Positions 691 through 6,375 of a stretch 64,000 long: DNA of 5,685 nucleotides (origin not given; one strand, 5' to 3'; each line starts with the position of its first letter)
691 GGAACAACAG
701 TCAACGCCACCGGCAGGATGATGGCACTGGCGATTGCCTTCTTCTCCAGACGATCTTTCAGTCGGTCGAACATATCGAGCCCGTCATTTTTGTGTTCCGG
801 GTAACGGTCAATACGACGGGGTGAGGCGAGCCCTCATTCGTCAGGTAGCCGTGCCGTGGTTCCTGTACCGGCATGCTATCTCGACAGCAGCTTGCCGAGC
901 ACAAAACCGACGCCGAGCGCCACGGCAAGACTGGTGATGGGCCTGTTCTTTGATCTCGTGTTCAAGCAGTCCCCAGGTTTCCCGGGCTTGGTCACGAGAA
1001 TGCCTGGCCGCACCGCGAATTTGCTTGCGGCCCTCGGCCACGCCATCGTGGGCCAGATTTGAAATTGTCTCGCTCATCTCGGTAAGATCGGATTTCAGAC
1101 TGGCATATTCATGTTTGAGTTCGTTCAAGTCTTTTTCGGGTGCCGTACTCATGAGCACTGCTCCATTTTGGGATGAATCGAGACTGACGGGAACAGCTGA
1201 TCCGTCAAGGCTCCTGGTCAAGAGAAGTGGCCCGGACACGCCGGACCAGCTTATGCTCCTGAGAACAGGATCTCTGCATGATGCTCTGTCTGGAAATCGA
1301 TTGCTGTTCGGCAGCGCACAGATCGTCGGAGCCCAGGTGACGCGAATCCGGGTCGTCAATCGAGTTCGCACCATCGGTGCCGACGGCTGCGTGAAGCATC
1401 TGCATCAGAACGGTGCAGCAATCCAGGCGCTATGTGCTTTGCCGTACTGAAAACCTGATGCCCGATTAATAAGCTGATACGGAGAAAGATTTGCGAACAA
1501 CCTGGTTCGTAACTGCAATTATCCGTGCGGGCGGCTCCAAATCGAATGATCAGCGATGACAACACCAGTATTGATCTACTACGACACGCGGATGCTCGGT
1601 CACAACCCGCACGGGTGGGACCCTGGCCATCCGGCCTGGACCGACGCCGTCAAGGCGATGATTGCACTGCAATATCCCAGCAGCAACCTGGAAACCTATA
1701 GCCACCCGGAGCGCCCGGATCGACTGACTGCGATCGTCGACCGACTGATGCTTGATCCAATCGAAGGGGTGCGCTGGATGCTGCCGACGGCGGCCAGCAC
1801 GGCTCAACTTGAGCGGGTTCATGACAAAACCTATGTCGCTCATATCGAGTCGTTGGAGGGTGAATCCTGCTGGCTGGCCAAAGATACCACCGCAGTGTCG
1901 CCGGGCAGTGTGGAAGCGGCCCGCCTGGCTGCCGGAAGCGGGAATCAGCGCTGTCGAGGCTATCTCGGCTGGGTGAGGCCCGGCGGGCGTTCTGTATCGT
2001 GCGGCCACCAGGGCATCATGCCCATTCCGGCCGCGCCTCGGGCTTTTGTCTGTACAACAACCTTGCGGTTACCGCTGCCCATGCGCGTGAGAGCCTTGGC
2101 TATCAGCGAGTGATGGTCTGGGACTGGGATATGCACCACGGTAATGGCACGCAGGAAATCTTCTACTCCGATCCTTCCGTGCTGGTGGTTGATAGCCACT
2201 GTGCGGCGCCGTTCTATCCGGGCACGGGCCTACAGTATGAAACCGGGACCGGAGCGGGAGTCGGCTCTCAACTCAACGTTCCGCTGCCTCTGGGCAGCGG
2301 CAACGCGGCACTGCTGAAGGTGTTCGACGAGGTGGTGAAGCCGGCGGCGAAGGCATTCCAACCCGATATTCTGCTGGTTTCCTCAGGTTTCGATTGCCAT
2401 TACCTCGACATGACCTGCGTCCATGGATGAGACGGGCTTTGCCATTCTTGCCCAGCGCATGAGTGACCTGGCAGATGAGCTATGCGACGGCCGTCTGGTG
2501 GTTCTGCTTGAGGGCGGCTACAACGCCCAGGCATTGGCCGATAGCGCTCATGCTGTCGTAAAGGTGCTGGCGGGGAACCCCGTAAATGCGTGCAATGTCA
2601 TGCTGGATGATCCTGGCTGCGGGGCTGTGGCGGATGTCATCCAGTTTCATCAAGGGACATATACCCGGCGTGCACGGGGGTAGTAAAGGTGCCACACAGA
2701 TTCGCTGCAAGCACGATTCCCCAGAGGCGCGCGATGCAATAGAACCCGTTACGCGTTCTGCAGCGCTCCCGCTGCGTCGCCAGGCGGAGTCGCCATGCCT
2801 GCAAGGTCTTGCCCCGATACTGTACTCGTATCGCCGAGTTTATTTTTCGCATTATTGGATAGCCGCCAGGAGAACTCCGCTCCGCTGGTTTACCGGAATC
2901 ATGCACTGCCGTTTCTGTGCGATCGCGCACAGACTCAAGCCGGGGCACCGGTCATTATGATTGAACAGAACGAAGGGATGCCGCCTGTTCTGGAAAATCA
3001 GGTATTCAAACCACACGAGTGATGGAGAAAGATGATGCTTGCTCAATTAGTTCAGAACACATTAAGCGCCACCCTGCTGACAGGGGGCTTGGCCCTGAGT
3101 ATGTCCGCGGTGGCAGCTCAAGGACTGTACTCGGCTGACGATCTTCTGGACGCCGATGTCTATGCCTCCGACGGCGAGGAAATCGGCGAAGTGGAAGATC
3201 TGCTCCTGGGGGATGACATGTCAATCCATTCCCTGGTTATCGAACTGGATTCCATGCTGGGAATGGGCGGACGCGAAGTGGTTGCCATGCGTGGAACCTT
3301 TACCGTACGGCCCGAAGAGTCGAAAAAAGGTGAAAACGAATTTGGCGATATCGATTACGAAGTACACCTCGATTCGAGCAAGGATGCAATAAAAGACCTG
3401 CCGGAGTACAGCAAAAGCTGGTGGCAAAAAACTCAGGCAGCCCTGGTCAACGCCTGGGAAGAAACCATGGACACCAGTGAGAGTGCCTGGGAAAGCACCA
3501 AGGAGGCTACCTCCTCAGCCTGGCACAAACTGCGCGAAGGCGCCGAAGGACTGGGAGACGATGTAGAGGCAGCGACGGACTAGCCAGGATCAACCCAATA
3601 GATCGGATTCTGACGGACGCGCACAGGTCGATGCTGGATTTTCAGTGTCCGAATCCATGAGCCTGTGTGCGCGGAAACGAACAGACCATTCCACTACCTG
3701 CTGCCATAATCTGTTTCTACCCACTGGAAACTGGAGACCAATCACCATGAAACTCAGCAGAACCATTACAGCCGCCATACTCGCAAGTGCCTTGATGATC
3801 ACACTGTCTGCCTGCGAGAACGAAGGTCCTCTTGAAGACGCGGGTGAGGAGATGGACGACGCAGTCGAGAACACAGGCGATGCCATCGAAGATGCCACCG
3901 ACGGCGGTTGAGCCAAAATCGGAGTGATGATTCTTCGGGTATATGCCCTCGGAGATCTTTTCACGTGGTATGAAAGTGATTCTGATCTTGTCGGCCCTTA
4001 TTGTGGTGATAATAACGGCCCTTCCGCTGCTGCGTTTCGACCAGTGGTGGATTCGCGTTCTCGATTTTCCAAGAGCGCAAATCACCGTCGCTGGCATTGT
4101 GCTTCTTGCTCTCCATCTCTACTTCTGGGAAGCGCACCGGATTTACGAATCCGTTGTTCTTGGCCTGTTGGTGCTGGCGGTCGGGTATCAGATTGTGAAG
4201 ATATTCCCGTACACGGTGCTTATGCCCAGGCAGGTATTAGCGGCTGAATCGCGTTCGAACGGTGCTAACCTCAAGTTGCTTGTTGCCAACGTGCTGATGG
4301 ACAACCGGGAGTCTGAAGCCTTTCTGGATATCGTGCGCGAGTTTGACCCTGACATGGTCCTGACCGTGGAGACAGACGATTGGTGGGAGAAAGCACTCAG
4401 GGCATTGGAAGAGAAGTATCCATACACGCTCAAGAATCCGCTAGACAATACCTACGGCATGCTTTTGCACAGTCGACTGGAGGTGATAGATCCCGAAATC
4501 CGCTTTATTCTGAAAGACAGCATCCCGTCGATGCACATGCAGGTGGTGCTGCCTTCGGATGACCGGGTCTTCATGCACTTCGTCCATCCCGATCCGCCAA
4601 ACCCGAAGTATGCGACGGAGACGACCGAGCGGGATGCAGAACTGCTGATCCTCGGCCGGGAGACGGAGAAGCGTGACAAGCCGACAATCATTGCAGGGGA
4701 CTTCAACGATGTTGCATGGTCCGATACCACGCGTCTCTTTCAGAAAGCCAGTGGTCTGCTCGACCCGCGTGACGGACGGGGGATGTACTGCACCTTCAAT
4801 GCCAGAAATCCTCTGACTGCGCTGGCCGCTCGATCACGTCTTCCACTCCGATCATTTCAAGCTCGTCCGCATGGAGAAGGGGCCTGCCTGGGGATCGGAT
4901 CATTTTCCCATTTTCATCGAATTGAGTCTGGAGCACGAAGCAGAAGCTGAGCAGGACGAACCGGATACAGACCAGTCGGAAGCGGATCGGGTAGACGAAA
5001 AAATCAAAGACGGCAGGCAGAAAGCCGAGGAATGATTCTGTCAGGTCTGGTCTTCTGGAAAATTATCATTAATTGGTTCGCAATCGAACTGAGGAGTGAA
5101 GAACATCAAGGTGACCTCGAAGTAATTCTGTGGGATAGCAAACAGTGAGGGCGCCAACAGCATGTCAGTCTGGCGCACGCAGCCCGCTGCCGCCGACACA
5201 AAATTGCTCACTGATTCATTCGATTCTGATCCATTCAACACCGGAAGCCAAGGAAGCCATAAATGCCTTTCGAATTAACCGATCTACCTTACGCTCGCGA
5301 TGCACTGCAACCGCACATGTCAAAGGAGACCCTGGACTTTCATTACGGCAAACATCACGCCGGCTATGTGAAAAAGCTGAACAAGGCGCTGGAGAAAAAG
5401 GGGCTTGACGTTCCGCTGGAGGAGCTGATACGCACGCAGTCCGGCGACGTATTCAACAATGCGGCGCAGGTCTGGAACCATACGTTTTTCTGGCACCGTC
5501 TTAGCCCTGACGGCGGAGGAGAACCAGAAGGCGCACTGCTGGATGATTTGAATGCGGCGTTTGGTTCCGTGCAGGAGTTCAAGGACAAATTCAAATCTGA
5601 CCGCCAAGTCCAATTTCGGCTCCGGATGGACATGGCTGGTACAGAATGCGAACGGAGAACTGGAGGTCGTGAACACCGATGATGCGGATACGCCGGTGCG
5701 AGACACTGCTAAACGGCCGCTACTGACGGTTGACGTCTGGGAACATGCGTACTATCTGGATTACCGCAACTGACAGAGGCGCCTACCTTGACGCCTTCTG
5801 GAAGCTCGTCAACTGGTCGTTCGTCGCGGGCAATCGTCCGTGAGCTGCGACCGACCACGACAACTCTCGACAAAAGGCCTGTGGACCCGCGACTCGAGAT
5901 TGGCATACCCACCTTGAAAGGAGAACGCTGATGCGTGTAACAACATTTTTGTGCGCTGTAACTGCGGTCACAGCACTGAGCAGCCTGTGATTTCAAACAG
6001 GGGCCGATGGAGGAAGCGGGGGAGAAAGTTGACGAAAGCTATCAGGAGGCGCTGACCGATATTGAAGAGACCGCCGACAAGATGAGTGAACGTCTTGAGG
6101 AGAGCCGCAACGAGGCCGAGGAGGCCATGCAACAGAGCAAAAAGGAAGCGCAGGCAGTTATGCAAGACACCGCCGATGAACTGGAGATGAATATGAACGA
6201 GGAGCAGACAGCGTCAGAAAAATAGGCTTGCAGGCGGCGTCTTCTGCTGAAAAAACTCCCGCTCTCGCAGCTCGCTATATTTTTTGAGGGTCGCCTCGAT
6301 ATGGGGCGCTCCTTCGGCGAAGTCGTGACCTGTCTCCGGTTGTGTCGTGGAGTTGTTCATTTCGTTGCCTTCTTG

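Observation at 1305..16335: Island-wide regulon: 13 copies of a CRP-like palindrome at class II promoter spacing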

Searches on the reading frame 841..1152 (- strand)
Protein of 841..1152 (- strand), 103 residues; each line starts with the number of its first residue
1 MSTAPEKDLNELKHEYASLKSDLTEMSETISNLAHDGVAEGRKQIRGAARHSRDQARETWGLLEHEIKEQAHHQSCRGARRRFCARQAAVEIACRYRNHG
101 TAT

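Call 10: search_protein_families(library=pfam, proteins=[window:841-1152:-], max_evalue=0.01)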
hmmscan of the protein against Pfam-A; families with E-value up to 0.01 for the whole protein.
window:841-1152:- (103 aa): 1 family
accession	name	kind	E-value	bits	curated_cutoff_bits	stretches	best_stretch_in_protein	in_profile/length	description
PF05957.18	DUF883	-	2.3e-05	24.6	25.4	1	11-58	2-49/53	DUF883 N-terminal domain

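Call 26: search_protein_families(library=ncbifam, proteins=[window:841-1152:-], max_evalue=0.01)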
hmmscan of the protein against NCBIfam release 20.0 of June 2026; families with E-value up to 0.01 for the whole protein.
window:841-1152:- (103 aa): 0 families

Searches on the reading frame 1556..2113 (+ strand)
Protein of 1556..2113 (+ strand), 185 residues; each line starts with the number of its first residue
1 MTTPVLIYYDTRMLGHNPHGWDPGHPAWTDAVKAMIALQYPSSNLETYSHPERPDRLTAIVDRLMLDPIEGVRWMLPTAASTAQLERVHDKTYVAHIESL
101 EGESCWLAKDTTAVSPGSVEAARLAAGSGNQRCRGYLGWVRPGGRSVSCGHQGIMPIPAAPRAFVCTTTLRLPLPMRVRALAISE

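Call 13: search_protein_families(library=pfam, proteins=[window:1556-2113:+], max_evalue=0.01)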
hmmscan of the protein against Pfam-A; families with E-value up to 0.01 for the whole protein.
window:1556-2113:+ (185 aa): 1 family
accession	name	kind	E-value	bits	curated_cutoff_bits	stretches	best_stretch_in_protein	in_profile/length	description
PF00850.24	Hist_deacetyl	-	9.4e-09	35.4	27.9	1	50-131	1-90/298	Histone deacetylase domain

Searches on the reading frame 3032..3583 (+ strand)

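Call 10: search_protein_families(library=pfam, proteins=[window:3032-3583:+], max_evalue=0.01)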
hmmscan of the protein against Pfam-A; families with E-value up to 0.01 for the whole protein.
window:3032-3583:+ (183 aa): 1 family
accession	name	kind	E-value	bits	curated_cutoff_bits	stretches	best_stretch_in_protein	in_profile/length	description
PF05239.21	PRC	-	7.2e-06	26.4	21.2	1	33-80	4-50/78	PRC-barrel domain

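Call 26: search_protein_families(library=ncbifam, proteins=[window:3032-3583:+], max_evalue=0.01)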
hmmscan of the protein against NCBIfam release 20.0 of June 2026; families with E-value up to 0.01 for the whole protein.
window:3032-3583:+ (183 aa): 1 family
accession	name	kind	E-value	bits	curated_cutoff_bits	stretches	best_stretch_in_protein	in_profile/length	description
TIGR02273.1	16S_RimM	equivalog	0.0094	15.4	66.2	0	30-58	92-120/166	ribosome maturation factor RimM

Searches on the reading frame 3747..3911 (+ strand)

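Call 10: search_protein_families(library=pfam, proteins=[window:3747-3911:+], max_evalue=0.01)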
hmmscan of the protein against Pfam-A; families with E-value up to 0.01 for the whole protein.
window:3747-3911:+ (54 aa): 0 families

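Call 26: search_protein_families(library=ncbifam, proteins=[window:3747-3911:+], max_evalue=0.01)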
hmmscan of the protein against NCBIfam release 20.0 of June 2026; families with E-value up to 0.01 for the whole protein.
window:3747-3911:+ (54 aa): 3 families
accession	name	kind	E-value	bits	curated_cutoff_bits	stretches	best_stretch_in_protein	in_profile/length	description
NF050125.1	ChrA_rel_RiPP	equivalog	0.0014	19.4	40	1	1-38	1-38/56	chryseobasin-related MNIO class RiPP peptide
NF007830.1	PRK10540.1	equivalog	0.0032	17.3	98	1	1-25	2-26/72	osmotically-inducible lipoprotein OsmB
NF037950.1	spanin2_1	subfamily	0.0045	17.3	100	1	1-42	1-42/130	bacteriophage spanin2 family protein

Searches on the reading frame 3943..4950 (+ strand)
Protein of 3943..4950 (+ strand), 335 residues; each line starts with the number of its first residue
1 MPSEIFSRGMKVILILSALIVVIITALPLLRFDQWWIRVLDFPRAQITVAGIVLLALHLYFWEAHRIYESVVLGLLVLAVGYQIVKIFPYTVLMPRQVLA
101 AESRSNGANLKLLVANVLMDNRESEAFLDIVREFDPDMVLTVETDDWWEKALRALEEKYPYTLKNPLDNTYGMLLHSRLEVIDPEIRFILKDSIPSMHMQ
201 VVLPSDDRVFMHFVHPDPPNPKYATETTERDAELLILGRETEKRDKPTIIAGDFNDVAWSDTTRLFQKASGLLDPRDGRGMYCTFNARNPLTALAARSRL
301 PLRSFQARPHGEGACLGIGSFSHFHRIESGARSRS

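Call 10: search_protein_families(library=pfam, proteins=[window:3943-4950:+], max_evalue=0.01)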
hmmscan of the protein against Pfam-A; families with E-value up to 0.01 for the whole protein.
window:3943-4950:+ (335 aa): 1 family
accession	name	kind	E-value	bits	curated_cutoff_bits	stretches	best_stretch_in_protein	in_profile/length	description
PF03372.29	Exo_endo_phos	-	6.8e-27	95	24.5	1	115-290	3-187/225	Endonuclease/Exonuclease/phosphatase family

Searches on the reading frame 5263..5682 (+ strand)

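Call 13: search_protein_families(library=pfam, proteins=[window:5263-5682:+], max_evalue=0.01)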
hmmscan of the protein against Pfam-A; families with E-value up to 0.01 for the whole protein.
window:5263-5682:+ (139 aa): 1 family
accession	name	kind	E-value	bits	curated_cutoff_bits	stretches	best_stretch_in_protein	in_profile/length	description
PF00081.27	Sod_Fe_N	-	3.4e-28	98.4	27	1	3-81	2-82/82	Iron/manganese superoxide dismutases, alpha-hairpin domain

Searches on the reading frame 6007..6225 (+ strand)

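Call 10: search_protein_families(library=pfam, proteins=[window:6007-6225:+], max_evalue=0.01)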
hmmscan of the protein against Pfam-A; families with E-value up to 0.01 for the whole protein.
window:6007-6225:+ (72 aa): 0 families

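Call 26: search_protein_families(library=ncbifam, proteins=[window:6007-6225:+], max_evalue=0.01)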
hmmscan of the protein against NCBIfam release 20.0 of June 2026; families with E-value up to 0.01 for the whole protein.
window:6007-6225:+ (72 aa): 3 families
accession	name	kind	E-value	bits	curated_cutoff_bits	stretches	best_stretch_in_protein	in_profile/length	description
NF006292.0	PRK08475.1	equivalog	0.0013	18.4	166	1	11-69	67-125/171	F0F1 ATP synthase subunit B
NF038178.1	AlgP_Nterm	equivalog_domain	0.0034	17.8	100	1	2-67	26-91/132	AlgP family protein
NF052504.1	sll1863_fam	domain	0.004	17.3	35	1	2-60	28-86/93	sll1863 family stress response protein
